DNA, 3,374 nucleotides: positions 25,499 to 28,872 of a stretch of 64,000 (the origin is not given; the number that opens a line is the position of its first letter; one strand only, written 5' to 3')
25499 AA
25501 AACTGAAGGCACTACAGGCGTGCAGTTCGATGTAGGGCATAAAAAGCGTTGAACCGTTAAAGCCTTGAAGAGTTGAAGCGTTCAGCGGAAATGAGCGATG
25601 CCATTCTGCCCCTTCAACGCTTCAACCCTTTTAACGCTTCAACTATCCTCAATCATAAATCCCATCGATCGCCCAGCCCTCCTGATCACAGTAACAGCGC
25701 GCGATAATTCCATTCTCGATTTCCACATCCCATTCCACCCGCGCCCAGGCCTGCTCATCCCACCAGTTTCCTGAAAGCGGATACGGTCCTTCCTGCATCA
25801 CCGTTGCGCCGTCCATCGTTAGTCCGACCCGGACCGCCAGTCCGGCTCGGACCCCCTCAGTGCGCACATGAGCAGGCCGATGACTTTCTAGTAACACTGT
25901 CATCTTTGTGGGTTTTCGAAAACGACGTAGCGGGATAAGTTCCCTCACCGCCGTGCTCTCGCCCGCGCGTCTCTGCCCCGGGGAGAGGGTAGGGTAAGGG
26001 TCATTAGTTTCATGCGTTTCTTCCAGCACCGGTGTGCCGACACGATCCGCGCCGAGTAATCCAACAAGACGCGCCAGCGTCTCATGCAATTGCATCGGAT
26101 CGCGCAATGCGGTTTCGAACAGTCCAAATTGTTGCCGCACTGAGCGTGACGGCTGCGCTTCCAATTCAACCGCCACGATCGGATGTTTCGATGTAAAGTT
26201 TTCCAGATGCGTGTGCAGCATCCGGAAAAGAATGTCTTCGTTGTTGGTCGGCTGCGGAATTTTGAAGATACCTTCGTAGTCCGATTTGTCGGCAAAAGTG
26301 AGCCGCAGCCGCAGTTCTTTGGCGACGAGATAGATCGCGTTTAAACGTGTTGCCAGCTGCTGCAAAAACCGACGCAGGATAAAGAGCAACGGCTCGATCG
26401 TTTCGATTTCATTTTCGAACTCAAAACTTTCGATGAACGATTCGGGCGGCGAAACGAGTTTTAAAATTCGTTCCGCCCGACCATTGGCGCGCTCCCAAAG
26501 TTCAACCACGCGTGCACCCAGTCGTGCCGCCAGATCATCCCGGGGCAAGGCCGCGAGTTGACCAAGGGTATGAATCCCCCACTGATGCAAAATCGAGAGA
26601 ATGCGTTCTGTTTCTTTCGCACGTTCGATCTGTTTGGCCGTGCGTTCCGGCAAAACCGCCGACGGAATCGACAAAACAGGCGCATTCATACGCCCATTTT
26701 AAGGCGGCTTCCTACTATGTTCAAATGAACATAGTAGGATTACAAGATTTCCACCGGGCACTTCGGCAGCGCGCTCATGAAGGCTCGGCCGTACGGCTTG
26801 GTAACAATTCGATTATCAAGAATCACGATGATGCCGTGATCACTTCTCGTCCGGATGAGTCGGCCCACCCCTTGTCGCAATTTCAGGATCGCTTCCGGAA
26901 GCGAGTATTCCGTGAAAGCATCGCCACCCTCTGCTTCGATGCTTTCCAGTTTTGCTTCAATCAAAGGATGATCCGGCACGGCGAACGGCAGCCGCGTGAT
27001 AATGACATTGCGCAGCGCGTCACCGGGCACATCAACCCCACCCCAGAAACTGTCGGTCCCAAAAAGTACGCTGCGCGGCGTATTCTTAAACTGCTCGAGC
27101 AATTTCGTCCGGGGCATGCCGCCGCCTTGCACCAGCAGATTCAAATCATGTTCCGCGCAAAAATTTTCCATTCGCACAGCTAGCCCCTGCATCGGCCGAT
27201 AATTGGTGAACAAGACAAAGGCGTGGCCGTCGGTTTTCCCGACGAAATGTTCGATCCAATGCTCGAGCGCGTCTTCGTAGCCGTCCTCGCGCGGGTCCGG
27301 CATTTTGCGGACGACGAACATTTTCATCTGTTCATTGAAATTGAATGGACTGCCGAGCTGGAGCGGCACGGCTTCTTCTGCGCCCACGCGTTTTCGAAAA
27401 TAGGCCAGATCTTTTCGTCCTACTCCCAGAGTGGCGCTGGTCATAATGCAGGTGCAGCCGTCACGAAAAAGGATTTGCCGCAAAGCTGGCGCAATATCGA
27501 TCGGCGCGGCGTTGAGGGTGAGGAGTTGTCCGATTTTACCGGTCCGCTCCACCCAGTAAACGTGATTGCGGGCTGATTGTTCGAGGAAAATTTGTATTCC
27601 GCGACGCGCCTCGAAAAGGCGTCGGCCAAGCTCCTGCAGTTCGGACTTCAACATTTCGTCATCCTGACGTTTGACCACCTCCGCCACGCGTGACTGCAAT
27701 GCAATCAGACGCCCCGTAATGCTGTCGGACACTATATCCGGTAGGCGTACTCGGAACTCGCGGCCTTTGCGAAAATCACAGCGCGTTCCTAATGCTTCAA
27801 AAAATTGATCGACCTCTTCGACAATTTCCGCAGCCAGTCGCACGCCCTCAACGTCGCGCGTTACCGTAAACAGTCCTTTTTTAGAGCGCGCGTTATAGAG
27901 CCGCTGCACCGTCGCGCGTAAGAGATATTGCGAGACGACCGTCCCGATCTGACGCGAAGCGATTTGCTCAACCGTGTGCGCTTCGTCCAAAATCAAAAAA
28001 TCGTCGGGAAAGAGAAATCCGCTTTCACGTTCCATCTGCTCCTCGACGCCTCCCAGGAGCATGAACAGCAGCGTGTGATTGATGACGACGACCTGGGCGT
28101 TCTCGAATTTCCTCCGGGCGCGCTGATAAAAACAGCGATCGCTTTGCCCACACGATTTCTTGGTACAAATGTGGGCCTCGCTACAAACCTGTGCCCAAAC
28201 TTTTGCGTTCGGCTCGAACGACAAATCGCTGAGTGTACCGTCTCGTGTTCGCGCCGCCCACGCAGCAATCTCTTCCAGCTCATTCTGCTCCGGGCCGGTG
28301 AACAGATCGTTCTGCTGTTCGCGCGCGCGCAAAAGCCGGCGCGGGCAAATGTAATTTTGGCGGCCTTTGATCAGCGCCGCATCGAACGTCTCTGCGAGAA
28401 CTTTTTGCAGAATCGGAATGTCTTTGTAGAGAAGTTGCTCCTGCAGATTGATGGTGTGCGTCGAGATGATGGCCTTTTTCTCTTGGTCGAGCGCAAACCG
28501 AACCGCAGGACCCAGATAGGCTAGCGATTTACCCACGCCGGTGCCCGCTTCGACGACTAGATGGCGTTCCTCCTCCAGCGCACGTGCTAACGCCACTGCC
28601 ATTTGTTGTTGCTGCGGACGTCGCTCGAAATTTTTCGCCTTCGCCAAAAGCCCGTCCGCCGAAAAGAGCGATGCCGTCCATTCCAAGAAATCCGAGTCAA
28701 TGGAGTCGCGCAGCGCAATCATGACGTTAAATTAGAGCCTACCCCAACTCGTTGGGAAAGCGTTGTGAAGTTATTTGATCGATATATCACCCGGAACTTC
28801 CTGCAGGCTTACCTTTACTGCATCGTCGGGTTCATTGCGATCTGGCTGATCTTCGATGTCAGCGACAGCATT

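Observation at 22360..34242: SOS mutagenesis cassette lexA-imuA-imuB-dnaE2 is split in two by an apparent 7.5-kb inversion through imuB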

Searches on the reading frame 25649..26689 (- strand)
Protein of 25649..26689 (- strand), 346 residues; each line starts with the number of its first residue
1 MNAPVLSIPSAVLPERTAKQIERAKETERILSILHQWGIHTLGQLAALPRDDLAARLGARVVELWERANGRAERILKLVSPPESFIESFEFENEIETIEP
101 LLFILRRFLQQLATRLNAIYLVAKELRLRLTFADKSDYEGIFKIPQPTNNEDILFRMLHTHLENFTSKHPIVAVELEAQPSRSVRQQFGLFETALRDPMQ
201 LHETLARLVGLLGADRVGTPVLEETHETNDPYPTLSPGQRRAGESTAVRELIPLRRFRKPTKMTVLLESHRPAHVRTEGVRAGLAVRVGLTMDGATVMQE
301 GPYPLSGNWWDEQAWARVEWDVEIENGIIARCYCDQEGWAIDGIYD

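Call 4: search_protein_families(library=pfam, proteins=[window:25649-26689:-], max_evalue=0.01)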
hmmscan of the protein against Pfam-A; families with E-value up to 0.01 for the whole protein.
window:25649-26689:- (346 aa): 1 family
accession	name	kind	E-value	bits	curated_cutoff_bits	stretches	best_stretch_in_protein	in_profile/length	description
PF11799.13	IMS_C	-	3.8e-06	27.7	20.7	1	84-170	3-88/109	impB/mucB/samB family C-terminal domain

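Call 5: search_protein_families(library=ncbifam, proteins=[window:25649-26689:-], max_evalue=0.01)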
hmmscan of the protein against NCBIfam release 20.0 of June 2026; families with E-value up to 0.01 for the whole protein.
window:25649-26689:- (346 aa): 8 families
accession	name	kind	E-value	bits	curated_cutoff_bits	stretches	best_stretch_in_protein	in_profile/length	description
NF002751.0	PRK02794.1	equivalog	5.1e-10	38.8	371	1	33-165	226-358/425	DNA polymerase IV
NF002882.0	PRK03348.1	equivalog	5.7e-08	32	389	1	34-187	196-350/461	DNA polymerase IV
NF002492.0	PRK01810.1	equivalog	7.6e-07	28.2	399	1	32-159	198-327/412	DNA polymerase IV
NF002677.0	PRK02406.1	equivalog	1.7e-06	27.4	256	1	34-165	196-328/357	DNA polymerase IV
NF002848.0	PRK03103.1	subfamily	4.4e-06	25.4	381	1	29-204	193-373/410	DNA polymerase IV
NF010731.0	PRK14133.1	equivalog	8.7e-05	21.9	362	1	33-135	188-290/352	DNA polymerase IV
NF003015.0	PRK03858.1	subfamily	0.0012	18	367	1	34-164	192-323/399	DNA polymerase IV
NF002883.0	PRK03352.1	equivalog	0.0047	16.2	330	1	30-171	189-332/347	DNA polymerase IV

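Call 20: find_homologous_proteins(query=window:25649-26689:-)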
Query window:25649-26689:- (346 aa): 5341 proteins with E <= 0.001 among 8000 candidates; the best 120 are listed.
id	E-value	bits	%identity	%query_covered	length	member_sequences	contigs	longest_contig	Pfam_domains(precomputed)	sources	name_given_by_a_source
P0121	3.1e-229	778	100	100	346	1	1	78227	PF11799.14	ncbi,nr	ncbi:MAG: hypothetical protein DME38_08365 [Verrucomicrobia bacterium]|nr:MAG: hypothetical protein 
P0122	4.3e-220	748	89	100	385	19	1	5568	PF11799.14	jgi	-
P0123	8.6e-202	688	81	100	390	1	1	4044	PF11799.14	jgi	jgi:protein ImuB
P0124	2.3e-197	673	80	100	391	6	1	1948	PF11799.14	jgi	jgi:protein ImuB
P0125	1.5e-196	670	82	100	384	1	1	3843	PF11799.14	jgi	jgi:protein ImuB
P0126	1.3e-195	667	81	100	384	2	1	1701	PF11799.14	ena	-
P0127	7.1e-194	662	81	100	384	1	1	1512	PF11799.14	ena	-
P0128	8.4e-194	661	81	100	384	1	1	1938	PF11799.14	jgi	jgi:protein ImuB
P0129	3.8e-192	656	79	100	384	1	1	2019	PF11799.14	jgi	-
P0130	1.4e-190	651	80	100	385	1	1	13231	PF11799.14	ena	-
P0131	7.9e-190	648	79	100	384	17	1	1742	PF11799.14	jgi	jgi:protein ImuB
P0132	1.8e-189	647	79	100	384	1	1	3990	PF11799.14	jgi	-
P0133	2.0e-185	634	79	100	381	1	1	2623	PF11799.14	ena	-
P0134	2.5e-185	634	80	100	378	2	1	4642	PF11799.14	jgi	jgi:protein ImuB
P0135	5.1e-185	633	80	97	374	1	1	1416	PF11799.14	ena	-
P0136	2.4e-184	630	80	100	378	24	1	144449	PF11799.14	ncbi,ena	-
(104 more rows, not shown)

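Call 23: find_encoding_contigs(protein=P0122, flank=6000, max_places=3)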
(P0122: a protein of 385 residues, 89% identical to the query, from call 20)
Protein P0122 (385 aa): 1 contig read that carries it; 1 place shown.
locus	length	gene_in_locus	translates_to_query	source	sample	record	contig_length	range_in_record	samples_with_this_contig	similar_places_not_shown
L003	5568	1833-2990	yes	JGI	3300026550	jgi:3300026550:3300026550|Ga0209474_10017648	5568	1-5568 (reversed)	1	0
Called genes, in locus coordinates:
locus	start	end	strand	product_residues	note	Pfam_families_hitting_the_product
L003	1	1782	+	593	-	?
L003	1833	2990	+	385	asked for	PF11799:IMS_C (weak)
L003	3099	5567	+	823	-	?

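Call 24: find_encoding_contigs(protein=P0136, flank=10000, max_places=2)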
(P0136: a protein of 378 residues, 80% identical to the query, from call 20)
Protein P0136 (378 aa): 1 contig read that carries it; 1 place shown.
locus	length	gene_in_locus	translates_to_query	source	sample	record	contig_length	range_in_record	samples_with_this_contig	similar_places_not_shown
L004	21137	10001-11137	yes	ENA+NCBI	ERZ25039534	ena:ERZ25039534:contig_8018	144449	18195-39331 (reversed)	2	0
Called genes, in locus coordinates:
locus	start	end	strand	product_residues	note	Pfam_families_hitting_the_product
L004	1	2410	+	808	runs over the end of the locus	PF00515:TPR_1 (faint), PF07719:TPR_2 (faint), PF12895:ANAPC3 (faint), PF13174:TPR_6 (faint), PF13181:TPR_8 (faint), PF09976:TPR_21 (weak), PF13432:TPR_16 (weak), PF13371:TPR_9 (weak), +4 more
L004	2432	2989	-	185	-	PF00817:IMS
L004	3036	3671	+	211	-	-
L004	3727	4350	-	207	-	PF01726:LexA_DNA_bind, PF00717:Peptidase_S24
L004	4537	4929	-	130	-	PF01521:Fe-S_biosyn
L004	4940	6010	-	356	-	PF01207:Dus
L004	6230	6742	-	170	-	-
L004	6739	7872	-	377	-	PF03739:LptF_LptG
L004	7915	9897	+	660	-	PF00270:DEAD (weak), PF04851:ResIII (faint), PF13307:Helicase_C_2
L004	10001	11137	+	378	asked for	PF11799:IMS_C (weak)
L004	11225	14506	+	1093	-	PF02811:PHP, PF07733:DNA_pol3_alpha, PF17657:DNA_pol3_finger, PF14579:HHH_6, PF01336:tRNA_anti-codon (weak)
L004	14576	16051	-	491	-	PF03446:NAD_binding_2, PF00393:6PGD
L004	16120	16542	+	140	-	PF02391:MoaE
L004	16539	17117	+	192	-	PF01066:CDP-OH_P_transf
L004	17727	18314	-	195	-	-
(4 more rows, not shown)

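Call 38: search_solved_structures(query=P0122, max_evalue=0.01, show_alignments=1)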
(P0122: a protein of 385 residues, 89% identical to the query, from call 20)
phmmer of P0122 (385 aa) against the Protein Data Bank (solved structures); distinct sequences matched with E-value up to 0.01: 0.

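Call 68: predict_structure(alignment_id=A4)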
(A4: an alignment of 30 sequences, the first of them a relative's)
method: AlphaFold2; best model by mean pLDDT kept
length: 385 residues; sequences in the alignment: 30
mean_pLDDT: 57.1   pTM: 0.39
mean pLDDT of the five models: 57.1, 57.0, 52.3, 52.3, 49.2
residues with pLDDT >= 90: 36; 70-90: 94; 50-70: 96; < 50: 159
segments of 3 or more residues with pLDDT < 50: 1-17, 68-70, 74-80, 193-299, 319-328, 345-354
pLDDT, mean of each block of 10 residues (from residue 1): 33 43 54 59 57 65 52 46 78 79 89 74 90 92 89 90 84 91 65 47 47 32 27 24 30 29 26 26 25 36 67 63 44 76 47 56 75 64 52
secondary structure, 60 per line:
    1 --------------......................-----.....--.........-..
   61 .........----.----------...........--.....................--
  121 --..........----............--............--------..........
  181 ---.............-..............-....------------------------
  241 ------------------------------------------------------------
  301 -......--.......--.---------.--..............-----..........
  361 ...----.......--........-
elements in order: H15-36 H42-46 H50-57 H59-69 E85-95 H98-118 E123-132 E137-148 H151-162 E171-180 H184-196 H198-211 H213-216 E302-307 E310-316 E332-345 E354-363 E368-374 E377-384

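Call 72: fold_search(model_id=the predicted structure, library=pdb)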
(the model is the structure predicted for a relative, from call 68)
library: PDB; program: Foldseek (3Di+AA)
matches with E <= 10: 777; with E <= 0.001: 129
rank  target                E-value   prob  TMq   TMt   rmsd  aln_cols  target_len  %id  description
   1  9a5e_A                1.2e-09  1.00  0.27  0.25  20.9       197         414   18  Integrative model of DPO41-RPOZ by crosslinking MS and deep learning (released 2024-09-18)
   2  6jum_A                3.0e-08  1.00  0.26  0.29  15.7       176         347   15  MsDpo4-DNA complex 2 (released 2020-02-19)
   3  6jul_A                8.7e-08  1.00  0.26  0.29  16.0       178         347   15  MsDpo4-DNA complex 1 (released 2020-02-19)
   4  6juo_A                9.2e-08  1.00  0.26  0.29  15.7       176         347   15  MsDpo4-DNA complex 4 (released 2020-02-19)
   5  6jun_A                1.5e-07  1.00  0.26  0.29  15.8       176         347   15  MsDpo4-DNA complex 3 (released 2020-02-19)
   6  6jup_A                2.6e-07  1.00  0.24  0.27  14.0       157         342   19  Mutant PolIV-DNA incoming nucleotide complex (released 2020-02-19)
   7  4r8u_B                2.9e-07  1.00  0.24  0.27  13.3       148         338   20  S-SAD structure of DINB-DNA Complex (released 2015-01-14)
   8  4r8u_A                4.2e-07  1.00  0.23  0.26  13.6       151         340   19  S-SAD structure of DINB-DNA Complex (released 2015-01-14)
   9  6juq_A                4.7e-07  1.00  0.24  0.27  14.1       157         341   18  mutant PolIV-DNA incoming nucleotide complex 2 (released 2020-02-19)
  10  4irc_A                5.9e-07  1.00  0.24  0.27  13.8       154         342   20  Polymerase-DNA complex (released 2013-04-10)
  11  4ir1_A                6.3e-07  1.00  0.24  0.27  13.8       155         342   19  Polymerase-DNA Complex (released 2013-04-10)
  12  3gqc_D                9.5e-07  1.00  0.25  0.22  14.0       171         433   15  Structure of human Rev1-DNA-dNTP ternary complex (released 2009-05-19)
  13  3gqc_C                1.5e-06  1.00  0.24  0.22  13.7       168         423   17  Structure of human Rev1-DNA-dNTP ternary complex (released 2009-05-19)
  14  7yll                  1.8e-06  1.00  0.27  0.32   7.3       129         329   16  Crystal structure of TTEDbh (released 2023-12-06)
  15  4dl6_A                3.4e-06  1.00  0.23  0.21  13.6       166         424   20  Human DNA polymerase eta extending primer immediately after cisplatin crosslink (Pt-GG3). (released 2012-05-09)
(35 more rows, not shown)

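Call 85: list_cluster_members(proteins=[window:25649-26689:-, window:24386-25540:-, window:33685-34242:+, window:33054-33683:+])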
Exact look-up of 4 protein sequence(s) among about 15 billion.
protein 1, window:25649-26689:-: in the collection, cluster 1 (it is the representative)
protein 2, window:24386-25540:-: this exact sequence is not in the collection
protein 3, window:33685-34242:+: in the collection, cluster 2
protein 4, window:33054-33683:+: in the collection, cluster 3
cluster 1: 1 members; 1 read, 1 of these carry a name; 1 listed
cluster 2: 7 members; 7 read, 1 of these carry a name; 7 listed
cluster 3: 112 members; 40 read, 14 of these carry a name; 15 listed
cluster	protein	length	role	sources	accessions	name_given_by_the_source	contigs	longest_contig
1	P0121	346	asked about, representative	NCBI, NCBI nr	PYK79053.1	MAG: hypothetical protein DME38_08365 [Verrucomicrobia bacterium] | MAG: hypothetical protein DME38_08365 [Verrucomicrobiota bacterium]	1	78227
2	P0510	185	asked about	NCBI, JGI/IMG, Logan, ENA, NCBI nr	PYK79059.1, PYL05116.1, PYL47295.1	MAG: hypothetical protein DMF40_08960 [Verrucomicrobia bacterium] | MAG: hypothetical protein DME38_08405 [Verrucomicrobiota bacterium]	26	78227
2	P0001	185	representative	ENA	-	-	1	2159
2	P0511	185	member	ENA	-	-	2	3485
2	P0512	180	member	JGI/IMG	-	-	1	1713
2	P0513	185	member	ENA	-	-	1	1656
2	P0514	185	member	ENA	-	-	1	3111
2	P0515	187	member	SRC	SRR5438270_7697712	-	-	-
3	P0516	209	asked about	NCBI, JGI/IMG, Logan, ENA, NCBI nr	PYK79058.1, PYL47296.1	MAG: hypothetical protein DMF40_08965 [Verrucomicrobia bacterium] | MAG: hypothetical protein DME38_08400 [Verrucomicrobiota bacterium]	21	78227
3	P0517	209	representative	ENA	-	-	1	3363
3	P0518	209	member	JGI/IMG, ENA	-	hypothetical protein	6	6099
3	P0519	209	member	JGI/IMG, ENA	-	hypothetical protein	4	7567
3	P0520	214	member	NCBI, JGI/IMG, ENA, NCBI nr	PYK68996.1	MAG: hypothetical protein DME45_04435 [Verrucomicrobia bacterium] | MAG: hypothetical protein DME45_04435 [Verrucomicrobiota bacterium]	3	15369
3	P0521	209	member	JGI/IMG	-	hypothetical protein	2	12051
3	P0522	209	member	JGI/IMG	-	hypothetical protein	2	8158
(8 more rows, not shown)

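Call 86: list_cluster_members(proteins=[P0122])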
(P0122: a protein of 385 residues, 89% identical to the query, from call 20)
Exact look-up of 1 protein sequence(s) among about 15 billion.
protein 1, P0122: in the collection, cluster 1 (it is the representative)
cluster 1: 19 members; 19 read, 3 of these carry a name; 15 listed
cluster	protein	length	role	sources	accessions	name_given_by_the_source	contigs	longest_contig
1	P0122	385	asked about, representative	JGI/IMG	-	-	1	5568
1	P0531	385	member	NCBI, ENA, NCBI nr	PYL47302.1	MAG: hypothetical protein DMF40_09000 [Verrucomicrobia bacterium] | MAG: hypothetical protein DMF40_09000 [Verrucomicrobiota bacterium]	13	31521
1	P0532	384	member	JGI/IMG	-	protein ImuB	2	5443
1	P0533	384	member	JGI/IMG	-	protein ImuB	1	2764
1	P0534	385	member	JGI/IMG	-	-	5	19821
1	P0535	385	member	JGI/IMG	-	-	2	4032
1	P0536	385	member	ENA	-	-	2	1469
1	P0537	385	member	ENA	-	-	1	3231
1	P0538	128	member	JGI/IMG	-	-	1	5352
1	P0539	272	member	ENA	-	-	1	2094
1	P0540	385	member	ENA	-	-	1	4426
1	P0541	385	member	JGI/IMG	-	-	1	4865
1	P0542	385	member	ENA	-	-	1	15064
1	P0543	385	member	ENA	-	-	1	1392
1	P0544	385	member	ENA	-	-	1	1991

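Call 87: find_encoding_contigs(protein=P0531, flank=10000, max_places=4)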
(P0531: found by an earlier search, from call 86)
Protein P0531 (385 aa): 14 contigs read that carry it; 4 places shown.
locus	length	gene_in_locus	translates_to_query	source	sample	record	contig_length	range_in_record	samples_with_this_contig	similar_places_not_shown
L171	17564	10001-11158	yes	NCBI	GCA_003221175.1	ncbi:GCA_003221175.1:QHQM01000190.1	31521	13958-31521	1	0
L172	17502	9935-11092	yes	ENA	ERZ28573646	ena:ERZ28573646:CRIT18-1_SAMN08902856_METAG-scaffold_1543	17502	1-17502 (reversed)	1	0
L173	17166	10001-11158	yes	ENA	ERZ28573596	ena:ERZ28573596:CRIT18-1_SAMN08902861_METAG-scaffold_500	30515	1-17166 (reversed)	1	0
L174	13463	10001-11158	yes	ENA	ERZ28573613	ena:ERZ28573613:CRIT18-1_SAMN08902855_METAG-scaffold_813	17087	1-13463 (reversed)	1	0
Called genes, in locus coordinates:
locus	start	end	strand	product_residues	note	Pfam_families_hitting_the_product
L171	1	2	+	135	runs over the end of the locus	PF02472:ExbD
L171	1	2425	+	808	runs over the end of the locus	PF00515:TPR_1 (faint), PF07719:TPR_2 (faint), PF12895:ANAPC3 (faint), PF13174:TPR_6 (faint), PF13181:TPR_8 (faint), PF13424:TPR_12 (weak), PF09976:TPR_21 (weak), PF13432:TPR_16, +3 more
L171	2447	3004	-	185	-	PF00817:IMS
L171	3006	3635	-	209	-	-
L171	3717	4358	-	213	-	PF01726:LexA_DNA_bind, PF00717:Peptidase_S24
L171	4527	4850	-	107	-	PF01521:Fe-S_biosyn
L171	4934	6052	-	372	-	PF01207:Dus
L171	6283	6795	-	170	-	-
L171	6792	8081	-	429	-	PF03739:LptF_LptG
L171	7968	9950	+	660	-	PF00270:DEAD (weak), PF04851:ResIII (faint), PF13307:Helicase_C_2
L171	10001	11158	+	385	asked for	PF11799:IMS_C (weak)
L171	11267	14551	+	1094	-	PF02811:PHP, PF07733:DNA_pol3_alpha, PF17657:DNA_pol3_finger, PF14579:HHH_6, PF01336:tRNA_anti-codon (weak)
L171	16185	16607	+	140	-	PF02391:MoaE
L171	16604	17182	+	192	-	PF01066:CDP-OH_P_transf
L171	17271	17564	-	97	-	?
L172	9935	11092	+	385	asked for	PF11799:IMS_C (weak)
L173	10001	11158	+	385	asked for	PF11799:IMS_C (weak)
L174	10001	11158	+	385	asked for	PF11799:IMS_C (weak)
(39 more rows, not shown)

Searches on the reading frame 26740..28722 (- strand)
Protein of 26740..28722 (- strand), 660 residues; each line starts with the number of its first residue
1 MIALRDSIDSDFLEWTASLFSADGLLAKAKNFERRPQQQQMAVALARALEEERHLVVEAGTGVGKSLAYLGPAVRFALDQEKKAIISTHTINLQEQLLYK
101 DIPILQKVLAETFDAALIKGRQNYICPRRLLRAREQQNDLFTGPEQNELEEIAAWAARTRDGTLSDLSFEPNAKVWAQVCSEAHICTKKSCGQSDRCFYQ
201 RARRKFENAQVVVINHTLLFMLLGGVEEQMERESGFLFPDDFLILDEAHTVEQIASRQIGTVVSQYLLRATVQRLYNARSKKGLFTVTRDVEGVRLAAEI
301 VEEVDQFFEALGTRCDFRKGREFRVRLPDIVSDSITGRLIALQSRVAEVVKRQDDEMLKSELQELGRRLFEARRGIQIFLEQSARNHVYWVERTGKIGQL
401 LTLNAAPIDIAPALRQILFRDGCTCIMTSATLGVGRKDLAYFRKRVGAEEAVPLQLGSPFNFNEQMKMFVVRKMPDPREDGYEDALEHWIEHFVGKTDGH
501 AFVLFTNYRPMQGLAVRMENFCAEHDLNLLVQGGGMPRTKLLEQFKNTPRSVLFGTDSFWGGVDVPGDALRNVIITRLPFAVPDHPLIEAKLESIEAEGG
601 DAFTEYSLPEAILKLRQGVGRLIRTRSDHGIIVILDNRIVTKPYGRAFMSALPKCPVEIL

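Call 4: search_protein_families(library=pfam, proteins=[window:26740-28722:-], max_evalue=0.01)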
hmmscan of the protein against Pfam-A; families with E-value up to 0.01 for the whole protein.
window:26740-28722:- (660 aa): 4 families
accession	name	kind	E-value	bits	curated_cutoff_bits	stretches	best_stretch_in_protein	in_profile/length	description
PF13307.12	Helicase_C_2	-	2.7e-44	151.6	25.3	1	491-654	2-169/170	Helicase C-terminal domain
PF00270.35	DEAD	-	1.3e-10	41.7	26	1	42-98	7-62/167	DEAD/DEAH box helicase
PF04851.21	ResIII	-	1.4e-06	28.8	22.5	1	32-100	2-71/164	Type III restriction enzyme, res subunit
PF06733.21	DEAD_2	-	0.003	17.7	21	1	190-259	99-163/172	DEAD_2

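Call 5: search_protein_families(library=ncbifam, proteins=[window:26740-28722:-], max_evalue=0.01)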
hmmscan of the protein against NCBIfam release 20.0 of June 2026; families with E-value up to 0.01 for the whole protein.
window:26740-28722:- (660 aa): 10 families
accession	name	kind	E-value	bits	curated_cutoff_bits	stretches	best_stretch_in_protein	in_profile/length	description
NF053712.1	repair_DEAH_YoaA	equivalog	1.4e-169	565.8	680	1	18-656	2-617/630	DNA repair helicase YoaA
NF005981.0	PRK08074.1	equivalog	1.1e-140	470.5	789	2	346-657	596-913/931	ATP-dependent DNA helicase DinG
NF008729.0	PRK11747.1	equivalog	2.8e-119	399.6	598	1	25-658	17-700/703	ATP-dependent DNA helicase DinG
TIGR01407.1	dinG_rel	hypoth_equivalog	3.9e-105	353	547.7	1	27-656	239-871/889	putative DnaQ family exonuclease/DinG family helicase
NF005569.0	PRK07246.1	equivalog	5.5e-46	157.3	794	2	352-652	509-797/820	bifunctional DnaQ family exonuclease/ATP-dependent helicase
TIGR03117.2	cas_csf4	equivalog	1.2e-34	119.6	400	3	29-159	124-247/800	type IV CRISPR-associated DEAD/DEAH-box helicase Csf4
TIGR00604.1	rad3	subfamily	2.6e-15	56.1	246.95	1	562-640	598-677/706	DNA repair helicase (rad3)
NF008394.0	PRK11192.1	equivalog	0.00075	18.4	507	1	28-84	19-72/441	ATP-dependent RNA helicase SrmB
TIGR03817.1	DECH_helic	hypoth_equivalog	0.0028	16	874.1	0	35-82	36-81/742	helicase/secretion neighborhood putative DEAH-box helicase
NF004066.1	PRK05580.1-3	equivalog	0.0033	15.7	813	0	31-98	250-316/788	primosomal protein N'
